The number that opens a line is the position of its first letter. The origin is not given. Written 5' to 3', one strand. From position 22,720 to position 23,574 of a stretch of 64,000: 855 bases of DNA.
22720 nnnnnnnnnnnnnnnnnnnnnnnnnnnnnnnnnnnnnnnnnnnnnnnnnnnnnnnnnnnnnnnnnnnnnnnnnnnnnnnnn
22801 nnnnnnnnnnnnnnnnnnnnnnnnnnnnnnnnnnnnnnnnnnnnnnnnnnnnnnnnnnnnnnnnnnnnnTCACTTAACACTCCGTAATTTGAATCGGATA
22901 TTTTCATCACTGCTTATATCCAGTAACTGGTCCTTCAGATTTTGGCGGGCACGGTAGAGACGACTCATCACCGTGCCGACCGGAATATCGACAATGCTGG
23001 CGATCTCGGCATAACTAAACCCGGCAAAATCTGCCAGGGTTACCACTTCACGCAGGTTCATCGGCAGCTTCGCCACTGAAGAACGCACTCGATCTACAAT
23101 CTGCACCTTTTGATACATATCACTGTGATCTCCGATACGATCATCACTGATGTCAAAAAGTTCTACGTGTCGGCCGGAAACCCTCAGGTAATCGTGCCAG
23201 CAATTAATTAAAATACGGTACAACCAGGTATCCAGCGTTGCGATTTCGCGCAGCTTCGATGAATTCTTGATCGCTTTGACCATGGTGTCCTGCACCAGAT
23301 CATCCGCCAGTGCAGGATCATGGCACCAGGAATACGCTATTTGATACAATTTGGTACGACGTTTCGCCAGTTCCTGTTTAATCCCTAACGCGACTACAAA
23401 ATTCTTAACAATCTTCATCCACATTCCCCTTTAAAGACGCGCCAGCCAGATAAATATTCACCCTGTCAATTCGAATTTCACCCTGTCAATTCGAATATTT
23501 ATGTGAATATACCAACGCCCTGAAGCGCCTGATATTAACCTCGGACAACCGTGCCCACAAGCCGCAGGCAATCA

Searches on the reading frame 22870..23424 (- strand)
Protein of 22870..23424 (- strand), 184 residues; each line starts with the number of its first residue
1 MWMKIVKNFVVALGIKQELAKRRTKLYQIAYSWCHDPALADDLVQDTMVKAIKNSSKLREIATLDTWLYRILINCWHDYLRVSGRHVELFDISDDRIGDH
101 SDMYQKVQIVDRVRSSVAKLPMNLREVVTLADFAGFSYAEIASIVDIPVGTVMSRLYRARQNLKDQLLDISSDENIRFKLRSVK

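Call 8: search_protein_families(library=pfam, proteins=[window:22870-23424:-], max_evalue=0.01)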
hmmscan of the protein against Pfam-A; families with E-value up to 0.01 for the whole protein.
window:22870-23424:- (184 aa): 6 families
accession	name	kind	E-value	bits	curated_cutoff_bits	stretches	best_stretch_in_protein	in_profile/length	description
PF08281.18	Sigma70_r4_2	-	4e-15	55.6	25.7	1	113-163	4-54/54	Sigma-70, region 4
PF04542.20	Sigma70_r2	-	5e-15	55.5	24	1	23-84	6-69/71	Sigma-70 region 2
PF04545.22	Sigma70_r4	-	2e-08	34.1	24.1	1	118-164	3-49/50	Sigma-70, region 4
PF07638.17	Sigma70_ECF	-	0.00011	22.6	21.1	1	90-167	106-183/185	ECF sigma factor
PF22029.2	PhyR_sigma2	-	0.00022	21.6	27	1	35-72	17-54/55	Sigma2 domain of PhyR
PF20432.4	Xre-like-HTH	-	0.0011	19.7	25.8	1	127-165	15-52/63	Antitoxin Xre-like helix-turn-helix domain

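Call 10: find_encoding_contigs(protein=window:22870-23424:-, flank=10000, max_places=10)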
Protein window:22870-23424:- (184 aa): no gene with exactly this product is on record in the collection.

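Call 11: find_homologous_proteins(query=window:22870-23424:-)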
Query window:22870-23424:- (184 aa): 5857 proteins with E <= 0.001 among 5977 candidates; the best 120 are listed.
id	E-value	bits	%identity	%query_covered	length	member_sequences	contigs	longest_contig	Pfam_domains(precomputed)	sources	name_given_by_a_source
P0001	1.6e-113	394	100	99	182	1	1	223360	PF04545.23,PF04542.21,PF08281.19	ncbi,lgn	-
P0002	1.4e-106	371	93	99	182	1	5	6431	PF04545.23,PF04542.21,PF08281.19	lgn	-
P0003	5.2e-101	353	88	99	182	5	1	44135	PF04545.23,PF04542.21,PF08281.19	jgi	jgi:RNA polymerase sigma-70 factor (ECF subfamily)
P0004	2.2e-99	348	86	99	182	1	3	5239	PF04545.23,PF04542.21,PF08281.19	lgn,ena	-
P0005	1.9e-97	342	85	99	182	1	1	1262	PF04545.23,PF04542.21,PF08281.19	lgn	-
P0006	2.1e-97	342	86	99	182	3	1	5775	PF04545.23,PF04542.21,PF08281.19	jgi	-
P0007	3.0e-97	341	85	99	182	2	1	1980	PF04545.23,PF04542.21,PF08281.19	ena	-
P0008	2.1e-96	338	82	99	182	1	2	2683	PF04545.23,PF04542.21,PF08281.19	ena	-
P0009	1.1e-95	336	84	99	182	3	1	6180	PF04545.23,PF04542.21,PF08281.19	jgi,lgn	jgi:RNA polymerase sigma-70 factor (ECF subfamily)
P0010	1.2e-94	333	82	99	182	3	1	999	PF04545.23,PF04542.21,PF08281.19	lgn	-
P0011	4.3e-94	331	82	99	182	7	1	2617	PF04545.23,PF04542.21,PF08281.19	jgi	jgi:RNA polymerase sigma-70 factor (ECF subfamily)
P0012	2.3e-90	319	78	99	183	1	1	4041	PF04545.23,PF04542.21,PF08281.19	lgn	-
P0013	1.0e-83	297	70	99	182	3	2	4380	PF04545.23,PF04542.21,PF08281.19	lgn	-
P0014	1.2e-83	297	71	99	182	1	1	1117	PF04545.23,PF04542.21,PF08281.19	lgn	-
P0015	2.3e-83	296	70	99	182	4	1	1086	PF04545.23,PF04542.21,PF08281.19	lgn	-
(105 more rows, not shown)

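Call 12: find_encoding_contigs(protein=P0001, flank=10000, max_places=10)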
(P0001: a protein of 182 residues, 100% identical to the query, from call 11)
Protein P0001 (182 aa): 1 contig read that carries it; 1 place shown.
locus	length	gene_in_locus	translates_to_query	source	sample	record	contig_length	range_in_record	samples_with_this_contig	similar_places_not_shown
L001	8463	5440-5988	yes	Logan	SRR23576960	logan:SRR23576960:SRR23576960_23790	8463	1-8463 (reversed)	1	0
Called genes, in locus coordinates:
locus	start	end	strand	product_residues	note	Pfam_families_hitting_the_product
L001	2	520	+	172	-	PF00994:MoCF_biosynth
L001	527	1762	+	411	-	PF03453:MoeA_N, PF00994:MoCF_biosynth, PF03454:MoeA_C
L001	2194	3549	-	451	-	PF07396:Porin_O_P (faint)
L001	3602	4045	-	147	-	-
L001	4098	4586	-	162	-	PF02635:DsrE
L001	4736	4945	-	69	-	-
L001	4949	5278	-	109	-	-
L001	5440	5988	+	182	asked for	PF04542:Sigma70_r2, PF08281:Sigma70_r4_2, PF04545:Sigma70_r4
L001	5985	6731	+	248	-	-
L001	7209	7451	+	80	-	-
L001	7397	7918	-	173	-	PF12850:Metallophos_2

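Call 16: find_related_loci(query=A2, collection=genome_contigs, flank=4000)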
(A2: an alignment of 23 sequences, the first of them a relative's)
Query A2 (182 aa) in genome_contigs; peptide patterns used: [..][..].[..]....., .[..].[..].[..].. (x = any residue, [..] = any of these).
600 stretches matched a pattern (row limit reached: there are more); 595 encode a relative of the query (tblastn E <= 1e-3); the best 80 are kept; 80 distinct loci.
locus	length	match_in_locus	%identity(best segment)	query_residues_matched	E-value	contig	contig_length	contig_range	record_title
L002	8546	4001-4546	67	1-182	2e-83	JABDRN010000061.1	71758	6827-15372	MAG: Gammaproteobacteria bacterium isolate Site_C30 k127_303505, whole genome shotgun sequence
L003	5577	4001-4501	52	1-167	2e-54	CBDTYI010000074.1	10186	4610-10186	MAG TPA_asm: uncultured Gammaproteobacteria bacterium isolate ERR2431959_binner13_Refined_49 genome assembly, contig: ER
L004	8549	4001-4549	48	1-182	2e-52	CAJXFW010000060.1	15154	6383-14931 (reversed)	MAG TPA_asm: uncultured Thiogranum sp. isolate SRR4028170_bin.1_MetaBAT_v2.12.1_MAG genome assembly, contig: NODE_1132_l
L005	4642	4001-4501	50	1-167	2e-51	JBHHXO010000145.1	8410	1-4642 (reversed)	MAG: Thiogranum sp. isolate D_1_bin.43 NODE_4292_length_8410_cov_5.250150, whole genome shotgun sequence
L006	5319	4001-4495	50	3-167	7e-51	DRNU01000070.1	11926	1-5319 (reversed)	MAG TPA_asm: Gammaproteobacteria bacterium isolate HyVt-519 HyVt-519_k145_146540, whole genome shotgun sequence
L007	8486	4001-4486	47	14-175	2e-46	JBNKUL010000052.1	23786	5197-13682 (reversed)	MAG: Thiohalomonadaceae bacterium isolate A1A2.bin.45.orig k141_314513, whole genome shotgun sequence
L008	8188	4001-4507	46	17-182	8e-45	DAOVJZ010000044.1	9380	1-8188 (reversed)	MAG TPA_asm: Granulosicoccaceae bacterium isolate CSMAG_1406 CSMAG_1406_k141_3832742_length_9380_cov_27.1674, whole geno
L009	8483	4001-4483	45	1-161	1e-44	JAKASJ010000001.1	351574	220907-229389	MAG: Proteobacteria bacterium isolate YP1.bin44 NODE_31_length_351574_cov_3.723034, whole genome shotgun sequence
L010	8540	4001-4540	41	1-182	3e-41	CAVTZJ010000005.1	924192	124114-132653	MAG: uncultured proteobacterium isolate MFD04428.bin.1.4 genome assembly, contig: contig_52594, whole genome shotgun seq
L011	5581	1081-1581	46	17-182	3e-43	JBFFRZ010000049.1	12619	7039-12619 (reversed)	MAG: Gammaproteobacteria bacterium isolate Mix_mud21.2022.07.24 k141_1812164_length_12619_cov_11.0000, whole genome shot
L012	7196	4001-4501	44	7-173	6e-43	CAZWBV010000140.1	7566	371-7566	MAG TPA_asm: uncultured Gammaproteobacteria bacterium isolate SRP128015_co4_66 genome assembly, contig: NODE_2557_length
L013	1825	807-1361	45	1-182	3e-43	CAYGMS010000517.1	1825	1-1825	MAG TPA_asm: uncultured Thiobacillus sp. isolate ERP113451_co4_95 genome assembly, contig: NODE_70759_length_1825_cov_10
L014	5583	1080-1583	45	9-170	1e-42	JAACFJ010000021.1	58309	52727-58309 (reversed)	MAG: Gammaproteobacteria bacterium isolate bin.62 scaffold_805, whole genome shotgun sequence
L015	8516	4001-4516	43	1-173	4e-42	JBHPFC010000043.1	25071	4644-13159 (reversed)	Pseudomonadota bacterium isolate SAG AM-311-I13 NODE_43_length_25071_cov_24.253678, whole genome shotgun sequence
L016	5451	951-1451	44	14-175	9e-42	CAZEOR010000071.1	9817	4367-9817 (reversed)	MAG TPA_asm: uncultured Thiobacillus sp. isolate binchicken_co14_248 genome assembly, contig: NODE_8051_length_9817_cov_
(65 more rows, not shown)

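Call 17: find_related_loci(query=P0001, collection=metagenome_contigs, flank=3000)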
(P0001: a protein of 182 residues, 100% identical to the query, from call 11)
Query P0001 (182 aa) in metagenome_contigs; peptide patterns used: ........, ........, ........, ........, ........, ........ (x = any residue, [..] = any of these).
600 stretches matched a pattern (row limit reached: there are more); 381 encode a relative of the query (tblastn E <= 1e-3); the best 80 are kept; 80 distinct loci.
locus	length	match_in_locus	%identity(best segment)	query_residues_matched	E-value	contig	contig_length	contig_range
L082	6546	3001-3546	88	1-182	4e-110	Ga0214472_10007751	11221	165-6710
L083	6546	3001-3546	80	1-182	5e-101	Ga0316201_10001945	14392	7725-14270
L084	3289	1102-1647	80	1-182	4e-101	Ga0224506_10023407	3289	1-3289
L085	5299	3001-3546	69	1-182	2e-89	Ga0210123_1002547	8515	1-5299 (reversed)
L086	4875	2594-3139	68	1-182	1e-87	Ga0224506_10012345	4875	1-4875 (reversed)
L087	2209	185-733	68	1-182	6e-89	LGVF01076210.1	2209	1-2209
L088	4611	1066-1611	68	1-182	5e-85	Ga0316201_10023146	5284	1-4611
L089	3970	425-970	68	1-182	9e-85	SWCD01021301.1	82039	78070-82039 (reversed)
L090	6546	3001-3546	68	1-182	6e-85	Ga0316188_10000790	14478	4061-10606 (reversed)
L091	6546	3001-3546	67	1-182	2e-84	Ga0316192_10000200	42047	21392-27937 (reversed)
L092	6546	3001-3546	67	1-182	3e-84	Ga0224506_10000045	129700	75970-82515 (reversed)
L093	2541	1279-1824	68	1-182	3e-86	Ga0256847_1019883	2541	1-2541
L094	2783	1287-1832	67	1-182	7e-86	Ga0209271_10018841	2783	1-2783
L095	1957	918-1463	68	1-182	4e-88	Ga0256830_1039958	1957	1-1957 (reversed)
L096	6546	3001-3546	68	1-182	3e-84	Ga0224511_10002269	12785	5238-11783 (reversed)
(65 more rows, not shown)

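Call 21: find_encoding_contigs(protein=P0002, flank=4000, max_places=6)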
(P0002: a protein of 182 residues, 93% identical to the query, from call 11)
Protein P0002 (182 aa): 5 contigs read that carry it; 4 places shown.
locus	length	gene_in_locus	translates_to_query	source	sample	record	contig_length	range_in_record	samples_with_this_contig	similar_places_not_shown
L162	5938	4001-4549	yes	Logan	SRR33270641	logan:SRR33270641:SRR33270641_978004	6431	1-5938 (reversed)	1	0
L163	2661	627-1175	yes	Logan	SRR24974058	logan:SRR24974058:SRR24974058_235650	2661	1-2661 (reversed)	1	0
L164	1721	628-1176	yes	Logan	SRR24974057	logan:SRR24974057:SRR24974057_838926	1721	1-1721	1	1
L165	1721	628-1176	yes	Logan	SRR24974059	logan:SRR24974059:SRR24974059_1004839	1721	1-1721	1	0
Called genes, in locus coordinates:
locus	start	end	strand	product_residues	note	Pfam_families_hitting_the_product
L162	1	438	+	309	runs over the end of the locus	?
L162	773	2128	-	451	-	PF07396:Porin_O_P (faint)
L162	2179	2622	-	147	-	-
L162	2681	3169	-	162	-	PF02635:DsrE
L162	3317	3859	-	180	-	PF08534:Redoxin, PF00578:AhpC-TSA, PF13098:Thioredoxin_2 (weak)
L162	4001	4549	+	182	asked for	PF04542:Sigma70_r2, PF08281:Sigma70_r4_2, PF04545:Sigma70_r4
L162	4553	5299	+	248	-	-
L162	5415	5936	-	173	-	?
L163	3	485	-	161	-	?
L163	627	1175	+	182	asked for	PF04542:Sigma70_r2, PF08281:Sigma70_r4_2, PF04545:Sigma70_r4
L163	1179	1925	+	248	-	-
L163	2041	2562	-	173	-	PF12850:Metallophos_2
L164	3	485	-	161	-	?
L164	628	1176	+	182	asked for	PF04542:Sigma70_r2, PF08281:Sigma70_r4_2, PF04545:Sigma70_r4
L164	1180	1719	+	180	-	?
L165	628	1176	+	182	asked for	PF04542:Sigma70_r2, PF08281:Sigma70_r4_2, PF04545:Sigma70_r4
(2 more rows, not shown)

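Call 22: find_encoding_contigs(protein=P0004, flank=4000, max_places=4)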
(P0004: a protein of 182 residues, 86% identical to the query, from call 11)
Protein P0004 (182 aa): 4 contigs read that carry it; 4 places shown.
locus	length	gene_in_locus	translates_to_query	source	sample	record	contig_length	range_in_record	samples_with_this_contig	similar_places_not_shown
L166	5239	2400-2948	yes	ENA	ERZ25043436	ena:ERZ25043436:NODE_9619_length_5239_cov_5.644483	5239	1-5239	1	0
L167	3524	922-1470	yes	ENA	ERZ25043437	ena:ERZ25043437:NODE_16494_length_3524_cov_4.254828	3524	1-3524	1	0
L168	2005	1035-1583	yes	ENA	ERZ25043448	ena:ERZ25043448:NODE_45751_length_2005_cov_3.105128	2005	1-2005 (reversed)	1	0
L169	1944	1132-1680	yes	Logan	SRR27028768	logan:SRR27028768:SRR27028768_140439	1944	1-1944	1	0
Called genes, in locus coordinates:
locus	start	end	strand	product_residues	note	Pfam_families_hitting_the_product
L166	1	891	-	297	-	?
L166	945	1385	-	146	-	-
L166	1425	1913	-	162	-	PF02635:DsrE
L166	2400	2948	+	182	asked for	PF04542:Sigma70_r2, PF08281:Sigma70_r4_2, PF04545:Sigma70_r4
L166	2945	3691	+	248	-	-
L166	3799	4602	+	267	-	PF00561:Abhydrolase_1, PF12146:Hydrolase_4, PF12697:Abhydrolase_6, PF00326:Peptidase_S9 (weak)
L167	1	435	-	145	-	?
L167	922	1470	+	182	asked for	PF04542:Sigma70_r2, PF08281:Sigma70_r4_2, PF04545:Sigma70_r4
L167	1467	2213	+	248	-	-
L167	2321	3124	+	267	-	PF00561:Abhydrolase_1, PF12146:Hydrolase_4, PF12697:Abhydrolase_6, PF00326:Peptidase_S9 (weak)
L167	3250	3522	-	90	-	?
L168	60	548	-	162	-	PF02635:DsrE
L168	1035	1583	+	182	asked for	PF04542:Sigma70_r2, PF08281:Sigma70_r4_2, PF04545:Sigma70_r4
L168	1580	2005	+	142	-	?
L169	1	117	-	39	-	?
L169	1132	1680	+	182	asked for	PF04542:Sigma70_r2, PF08281:Sigma70_r4_2, PF04545:Sigma70_r4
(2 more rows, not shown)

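Call 23: find_encoding_contigs(protein=P0006, flank=4000, max_places=4)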
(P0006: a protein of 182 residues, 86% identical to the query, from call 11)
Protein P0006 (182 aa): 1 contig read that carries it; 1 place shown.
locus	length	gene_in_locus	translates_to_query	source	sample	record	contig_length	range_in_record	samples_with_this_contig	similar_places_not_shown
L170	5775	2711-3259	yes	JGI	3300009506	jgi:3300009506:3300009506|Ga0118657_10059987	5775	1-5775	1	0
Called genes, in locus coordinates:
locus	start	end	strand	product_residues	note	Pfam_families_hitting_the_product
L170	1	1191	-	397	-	?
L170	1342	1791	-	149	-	PF02635:DsrE (weak)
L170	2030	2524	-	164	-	PF08534:Redoxin, PF00578:AhpC-TSA, PF13098:Thioredoxin_2, PF00085:Thioredoxin (faint)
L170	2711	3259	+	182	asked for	PF04542:Sigma70_r2, PF08281:Sigma70_r4_2, PF04545:Sigma70_r4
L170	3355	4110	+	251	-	-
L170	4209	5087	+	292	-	PF02129:Peptidase_S15 (faint), PF02230:Abhydrolase_2 (faint), PF00561:Abhydrolase_1, PF12146:Hydrolase_4, PF12697:Abhydrolase_6, PF00326:Peptidase_S9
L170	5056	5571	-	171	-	PF12850:Metallophos_2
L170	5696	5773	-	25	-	?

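Call 24: find_encoding_contigs(protein=P0009, flank=4000, max_places=4)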
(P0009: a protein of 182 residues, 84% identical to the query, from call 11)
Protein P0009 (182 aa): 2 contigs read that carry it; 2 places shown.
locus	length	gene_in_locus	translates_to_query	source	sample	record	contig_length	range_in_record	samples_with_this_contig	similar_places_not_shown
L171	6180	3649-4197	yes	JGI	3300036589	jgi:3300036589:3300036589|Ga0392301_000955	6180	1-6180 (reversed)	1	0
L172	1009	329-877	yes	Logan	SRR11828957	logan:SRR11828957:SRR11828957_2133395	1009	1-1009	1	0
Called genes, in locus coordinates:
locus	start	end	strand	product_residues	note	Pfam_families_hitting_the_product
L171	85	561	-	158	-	PF11220:DUF3015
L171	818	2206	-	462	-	PF07396:Porin_O_P (faint)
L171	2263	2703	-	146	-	-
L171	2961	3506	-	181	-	PF00578:AhpC-TSA, PF08534:Redoxin, PF13098:Thioredoxin_2 (weak)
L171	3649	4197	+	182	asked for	PF04542:Sigma70_r2, PF08281:Sigma70_r4_2, PF04545:Sigma70_r4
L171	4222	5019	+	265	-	-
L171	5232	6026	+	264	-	PF00561:Abhydrolase_1, PF12146:Hydrolase_4, PF12697:Abhydrolase_6, PF20408:Abhydrolase_11 (faint), PF00326:Peptidase_S9 (weak)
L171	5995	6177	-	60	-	PF12850:Metallophos_2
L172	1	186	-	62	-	?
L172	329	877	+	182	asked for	PF04542:Sigma70_r2, PF08281:Sigma70_r4_2, PF04545:Sigma70_r4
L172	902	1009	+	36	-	?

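Call 29: search_protein_families(library=ncbifam, proteins=[P0001, L162:3317-3859:-], max_evalue=0.01)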
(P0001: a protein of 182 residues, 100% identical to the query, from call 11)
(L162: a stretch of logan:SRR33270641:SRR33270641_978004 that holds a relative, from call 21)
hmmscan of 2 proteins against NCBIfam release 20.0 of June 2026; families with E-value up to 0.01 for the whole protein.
P0001 (182 aa): 89 families (the best 25 are shown)
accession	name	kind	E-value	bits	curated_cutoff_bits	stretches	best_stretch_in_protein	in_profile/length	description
TIGR02947.1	SigH_actino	hypoth_equivalog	1.6e-28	99.7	251.55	1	23-174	23-188/193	RNA polymerase sigma-70 factor, TIGR02947 family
NF058625.1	sigma_PG0214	equivalog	4.7e-27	94.8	130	1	14-170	7-166/170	GFO_1088 family ECF-type sigma factor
NF007225.0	PRK09643.1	equivalog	5.5e-27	94.8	190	1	17-175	33-192/204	RNA polymerase sigma factor SigM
NF009171.0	PRK12518.1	equivalog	9e-27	94.1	208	1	21-165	37-184/191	RNA polymerase sigma factor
NF009198.0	PRK12546.1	equivalog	1.2e-25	90.4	270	1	14-175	10-170/188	RNA polymerase sigma factor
NF053879.1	RNAPolSigSigVBac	equivalog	2.7e-25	88.9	190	1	17-166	10-156/160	RNA polymerase sigma factor SigV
NF007216.0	PRK09638.1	equivalog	8.7e-25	87.5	194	1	22-164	29-173/180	RNA polymerase sigma factor SigY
NF009170.0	PRK12517.1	subfamily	1.4e-24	86.5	197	1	21-166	33-177/188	RNA polymerase sigma factor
NF009164.0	PRK12511.1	equivalog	1.7e-24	86.4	185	1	16-163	9-157/182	RNA polymerase sigma factor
TIGR02939.1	RpoE_Sigma70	equivalog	1.9e-24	86.7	236.15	1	19-165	28-186/190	RNA polymerase sigma factor RpoE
NF006930.0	PRK09415.1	subfamily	2.1e-24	86.4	198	1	15-165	20-175/179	RNA polymerase factor sigma C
NF004113.0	PRK05602.1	equivalog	2e-23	83.1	208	1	17-171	51-207/211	RNA polymerase sigma factor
NF009199.0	PRK12547.1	subfamily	2.2e-23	82.6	219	1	13-173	8-167/184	RNA polymerase sigma factor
TIGR02950.1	SigM_subfam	subfamily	3.4e-23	82.2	147.95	1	22-164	11-157/159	RNA polymerase sigma factor, SigM family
NF009166.1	PRK12513.1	equivalog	3.5e-23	82.3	206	1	17-167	28-188/193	RNA polymerase sigma factor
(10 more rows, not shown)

L162:3317-3859:- (180 aa): 10 families
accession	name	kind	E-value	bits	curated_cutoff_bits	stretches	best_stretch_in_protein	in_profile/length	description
NF002854.0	PRK03147.1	subfamily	1.8e-20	73.5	170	1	30-167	44-171/176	thiol-disulfide oxidoreductase ResA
NF041202.1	StoA_CxxC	exception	5e-16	59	210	1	31-162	36-158/163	endospore biogenesis thiol-disulfide oxidoreductase StoA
NF047696.1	ThlDiSintTplARhiz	equivalog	9.5e-14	51.7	230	1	31-154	80-199/219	thiol:disulfide interchange protein TlpA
TIGR00385.1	dsbE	subfamily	1.5e-09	37.7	123.15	1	34-158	46-160/173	DsbE family thiol:disulfide interchange protein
NF047697.1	ThioredTrxAClost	equivalog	0.00035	20.7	140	1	47-82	14-49/105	thioredoxin TrxA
NF040769.1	SelL_rel_redox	subfamily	0.00058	19.6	120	1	30-122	5-90/173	SelL-related redox protein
NF006898.0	PRK09381.1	equivalog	0.0011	19.4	138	0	53-92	24-62/109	thioredoxin TrxA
TIGR01068.1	thioredoxin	equivalog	0.002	18.3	96.8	0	43-84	6-48/101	thioredoxin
NF010625.0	PRK14018.1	equivalog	0.0027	16.3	522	1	37-169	43-173/521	bifunctional peptide-methionine (S)-S-oxide reductase MsrA/peptide-methionine (R)-S-oxide reductase MsrB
NF011941.0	PRK15412.1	equivalog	0.0076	15.8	359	0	39-158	57-165/185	thiol:disulfide interchange protein DsbE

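Call 46: list_cluster_members(proteins=[P0001, P0121, P0002])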
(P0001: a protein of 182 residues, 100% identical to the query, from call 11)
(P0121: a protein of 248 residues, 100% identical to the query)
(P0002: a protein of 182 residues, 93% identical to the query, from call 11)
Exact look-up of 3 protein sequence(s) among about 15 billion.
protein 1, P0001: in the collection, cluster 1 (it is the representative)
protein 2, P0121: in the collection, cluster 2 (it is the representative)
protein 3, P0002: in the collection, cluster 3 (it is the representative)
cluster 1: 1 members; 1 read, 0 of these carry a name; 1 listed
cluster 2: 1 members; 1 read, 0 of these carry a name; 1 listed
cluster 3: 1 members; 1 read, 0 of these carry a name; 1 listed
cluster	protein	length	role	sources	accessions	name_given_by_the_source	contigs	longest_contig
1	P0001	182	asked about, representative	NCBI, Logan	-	-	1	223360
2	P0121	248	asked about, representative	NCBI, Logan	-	-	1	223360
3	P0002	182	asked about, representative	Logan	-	-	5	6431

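Call 57: search_solved_structures(query=A2, max_evalue=1e-10)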
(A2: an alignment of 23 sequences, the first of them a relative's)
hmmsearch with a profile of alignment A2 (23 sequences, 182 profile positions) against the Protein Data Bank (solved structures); distinct sequences matched with E-value up to 1e-10: 15.
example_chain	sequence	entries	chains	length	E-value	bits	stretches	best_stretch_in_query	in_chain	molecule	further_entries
6jcy_F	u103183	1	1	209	3.2e-29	105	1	22-172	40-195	ECF RNA polymerase sigma factor SigH,ECF RNA polymerase sigma factor SigE,ECF RNA polymera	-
5zx2_F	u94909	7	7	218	1.9e-27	99.2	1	22-172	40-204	ECF RNA polymerase sigma factor SigH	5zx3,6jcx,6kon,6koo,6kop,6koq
8z6g_B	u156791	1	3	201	6.3e-26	94.3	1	22-168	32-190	RNA polymerase sigma factor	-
6in7_B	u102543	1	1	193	7.5e-26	94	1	22-166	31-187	RNA polymerase sigma-H factor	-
1or7_A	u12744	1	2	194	2.5e-23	85.8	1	39-165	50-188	RNA polymerase sigma-E factor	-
6jbq_F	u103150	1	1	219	3.6e-23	85.3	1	39-165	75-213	ECF RNA polymerase sigma-E factor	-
9m9d_F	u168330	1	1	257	1.9e-20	76.4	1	19-173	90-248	ECF RNA polymerase sigma factor SigE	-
9m9e_F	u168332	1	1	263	2e-20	76.3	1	19-173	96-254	ECF RNA polymerase sigma factor SigE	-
9m98_F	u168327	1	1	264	2e-20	76.3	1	19-173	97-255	ECF RNA polymerase sigma factor SigE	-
5uxx_A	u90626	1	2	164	3.3e-20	75.6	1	15-165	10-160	RNA polymerase sigma factor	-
5wuq_A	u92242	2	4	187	1.7e-17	66.8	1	21-168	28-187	ECF RNA polymerase sigma factor SigW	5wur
7qh5_A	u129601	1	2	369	3.1e-15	59.4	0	21-88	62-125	RNA polymerase sigma factor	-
5fgm_A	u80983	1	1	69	2.2e-14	56.7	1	111-168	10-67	ECF RNA polymerase sigma factor SigR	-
2h27_A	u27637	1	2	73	1.1e-13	54.4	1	110-165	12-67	RNA polymerase Sigma E factor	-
6dv9_F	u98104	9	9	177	9.7e-12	48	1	13-169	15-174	ECF RNA polymerase sigma factor SigL | RNA polymerase sigma factor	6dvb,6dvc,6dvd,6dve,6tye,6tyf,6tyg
